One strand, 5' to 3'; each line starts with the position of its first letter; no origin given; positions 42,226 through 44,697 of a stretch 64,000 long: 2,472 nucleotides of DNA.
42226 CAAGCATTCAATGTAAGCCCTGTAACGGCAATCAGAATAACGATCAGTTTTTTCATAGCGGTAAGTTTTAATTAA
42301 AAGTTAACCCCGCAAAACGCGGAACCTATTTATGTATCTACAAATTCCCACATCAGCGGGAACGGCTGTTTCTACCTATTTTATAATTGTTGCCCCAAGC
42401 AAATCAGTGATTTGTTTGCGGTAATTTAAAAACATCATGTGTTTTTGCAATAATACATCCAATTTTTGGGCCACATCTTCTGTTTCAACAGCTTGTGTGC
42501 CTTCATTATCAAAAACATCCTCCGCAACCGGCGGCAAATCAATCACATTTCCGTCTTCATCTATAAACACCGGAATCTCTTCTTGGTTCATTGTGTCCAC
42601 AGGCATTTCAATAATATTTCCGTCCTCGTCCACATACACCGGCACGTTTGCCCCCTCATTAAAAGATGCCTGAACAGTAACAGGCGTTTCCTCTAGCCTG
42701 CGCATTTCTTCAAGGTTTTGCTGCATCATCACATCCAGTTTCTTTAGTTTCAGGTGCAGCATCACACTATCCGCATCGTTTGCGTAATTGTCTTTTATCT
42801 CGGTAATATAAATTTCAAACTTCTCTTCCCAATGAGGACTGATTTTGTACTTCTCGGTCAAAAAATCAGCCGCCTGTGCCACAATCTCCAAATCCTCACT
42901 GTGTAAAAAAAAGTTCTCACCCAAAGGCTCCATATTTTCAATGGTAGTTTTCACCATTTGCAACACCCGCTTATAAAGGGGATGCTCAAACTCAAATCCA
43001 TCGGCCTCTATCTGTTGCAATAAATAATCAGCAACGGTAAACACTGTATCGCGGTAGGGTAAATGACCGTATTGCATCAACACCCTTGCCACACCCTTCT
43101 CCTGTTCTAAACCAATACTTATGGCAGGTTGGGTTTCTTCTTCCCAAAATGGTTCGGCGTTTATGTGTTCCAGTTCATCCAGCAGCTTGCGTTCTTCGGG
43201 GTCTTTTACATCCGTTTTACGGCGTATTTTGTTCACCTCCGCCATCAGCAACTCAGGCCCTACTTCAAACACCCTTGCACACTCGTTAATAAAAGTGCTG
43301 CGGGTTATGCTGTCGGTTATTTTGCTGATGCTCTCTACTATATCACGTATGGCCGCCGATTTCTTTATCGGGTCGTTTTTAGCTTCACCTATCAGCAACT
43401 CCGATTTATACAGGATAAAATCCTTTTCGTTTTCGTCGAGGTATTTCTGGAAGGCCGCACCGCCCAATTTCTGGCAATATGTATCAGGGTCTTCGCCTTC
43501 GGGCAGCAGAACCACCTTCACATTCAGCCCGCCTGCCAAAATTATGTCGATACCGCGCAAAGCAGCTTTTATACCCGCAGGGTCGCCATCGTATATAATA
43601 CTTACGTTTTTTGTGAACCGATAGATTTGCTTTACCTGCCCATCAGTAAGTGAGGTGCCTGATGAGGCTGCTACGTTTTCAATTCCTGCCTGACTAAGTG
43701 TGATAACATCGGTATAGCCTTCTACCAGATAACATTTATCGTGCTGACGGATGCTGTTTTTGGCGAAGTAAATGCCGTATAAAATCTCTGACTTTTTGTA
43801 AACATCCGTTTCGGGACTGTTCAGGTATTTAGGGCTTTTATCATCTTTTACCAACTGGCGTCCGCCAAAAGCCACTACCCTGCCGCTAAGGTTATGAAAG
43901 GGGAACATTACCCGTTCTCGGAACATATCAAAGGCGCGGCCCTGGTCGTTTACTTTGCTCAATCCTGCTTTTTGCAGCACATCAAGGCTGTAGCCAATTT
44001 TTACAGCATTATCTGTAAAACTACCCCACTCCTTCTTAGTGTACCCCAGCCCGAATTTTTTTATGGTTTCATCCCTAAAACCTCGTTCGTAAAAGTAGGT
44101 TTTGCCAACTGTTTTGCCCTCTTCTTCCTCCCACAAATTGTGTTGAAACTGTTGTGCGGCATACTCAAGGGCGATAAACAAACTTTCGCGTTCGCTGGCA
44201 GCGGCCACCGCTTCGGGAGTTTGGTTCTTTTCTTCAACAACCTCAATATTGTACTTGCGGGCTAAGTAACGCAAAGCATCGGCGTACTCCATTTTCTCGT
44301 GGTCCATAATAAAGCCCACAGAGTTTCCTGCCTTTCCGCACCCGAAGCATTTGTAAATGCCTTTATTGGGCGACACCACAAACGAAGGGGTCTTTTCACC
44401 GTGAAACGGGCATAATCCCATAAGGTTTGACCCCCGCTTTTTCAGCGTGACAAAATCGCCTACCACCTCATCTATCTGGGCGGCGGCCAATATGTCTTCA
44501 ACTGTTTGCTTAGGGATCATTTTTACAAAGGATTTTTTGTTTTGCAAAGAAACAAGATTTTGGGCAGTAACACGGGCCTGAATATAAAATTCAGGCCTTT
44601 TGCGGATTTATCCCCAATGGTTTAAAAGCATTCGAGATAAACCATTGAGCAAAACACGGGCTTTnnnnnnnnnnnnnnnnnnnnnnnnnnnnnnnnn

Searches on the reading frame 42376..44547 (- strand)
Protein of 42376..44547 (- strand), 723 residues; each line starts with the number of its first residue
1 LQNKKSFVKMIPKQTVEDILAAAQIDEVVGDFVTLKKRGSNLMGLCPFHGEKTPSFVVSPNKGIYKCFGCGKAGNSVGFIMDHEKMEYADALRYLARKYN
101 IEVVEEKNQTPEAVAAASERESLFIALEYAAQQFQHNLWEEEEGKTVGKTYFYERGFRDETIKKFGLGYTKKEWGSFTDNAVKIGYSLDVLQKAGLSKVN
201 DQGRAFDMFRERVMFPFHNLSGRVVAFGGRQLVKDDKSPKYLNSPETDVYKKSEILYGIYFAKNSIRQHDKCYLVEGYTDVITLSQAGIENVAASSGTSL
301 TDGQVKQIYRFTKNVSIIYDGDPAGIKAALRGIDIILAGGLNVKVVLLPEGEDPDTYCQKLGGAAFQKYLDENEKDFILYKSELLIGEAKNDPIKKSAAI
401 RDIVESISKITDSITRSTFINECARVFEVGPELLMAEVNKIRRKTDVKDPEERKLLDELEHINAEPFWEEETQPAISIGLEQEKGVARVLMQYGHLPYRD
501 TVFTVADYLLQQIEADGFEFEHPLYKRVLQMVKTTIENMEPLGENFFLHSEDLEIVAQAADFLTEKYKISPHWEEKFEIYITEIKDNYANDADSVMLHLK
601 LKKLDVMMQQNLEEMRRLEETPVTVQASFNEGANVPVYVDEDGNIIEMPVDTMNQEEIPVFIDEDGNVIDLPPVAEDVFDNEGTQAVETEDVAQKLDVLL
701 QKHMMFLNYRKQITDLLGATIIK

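Call 79: search_protein_families(library=pfam, proteins=[window:42376-44547:-], max_evalue=0.00001)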
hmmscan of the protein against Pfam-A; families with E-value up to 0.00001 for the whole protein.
window:42376-44547:- (723 aa): 6 families
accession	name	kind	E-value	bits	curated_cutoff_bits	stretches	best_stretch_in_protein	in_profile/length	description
PF08275.17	DNAG_N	-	4.5e-37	127.4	26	1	135-262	3-127/128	DNA primase catalytic core, N-terminal domain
PF01807.25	Zn_ribbon_DnaG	-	3.1e-35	120.4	24.9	1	12-107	2-97/98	CHC2 zinc finger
PF13155.12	Toprim_2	-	2.5e-19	69.9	22.1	1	273-357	1-87/88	Toprim-like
PF13662.12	Toprim_4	-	1.4e-13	51.3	25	1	272-346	3-84/85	Toprim domain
PF01751.28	Toprim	-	2.8e-09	37.5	23.1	1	273-334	3-82/96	Toprim domain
PF10410.14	DnaB_bind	-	4.1e-07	30.6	20.6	0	391-432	15-56/56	DnaB-helicase binding domain of primase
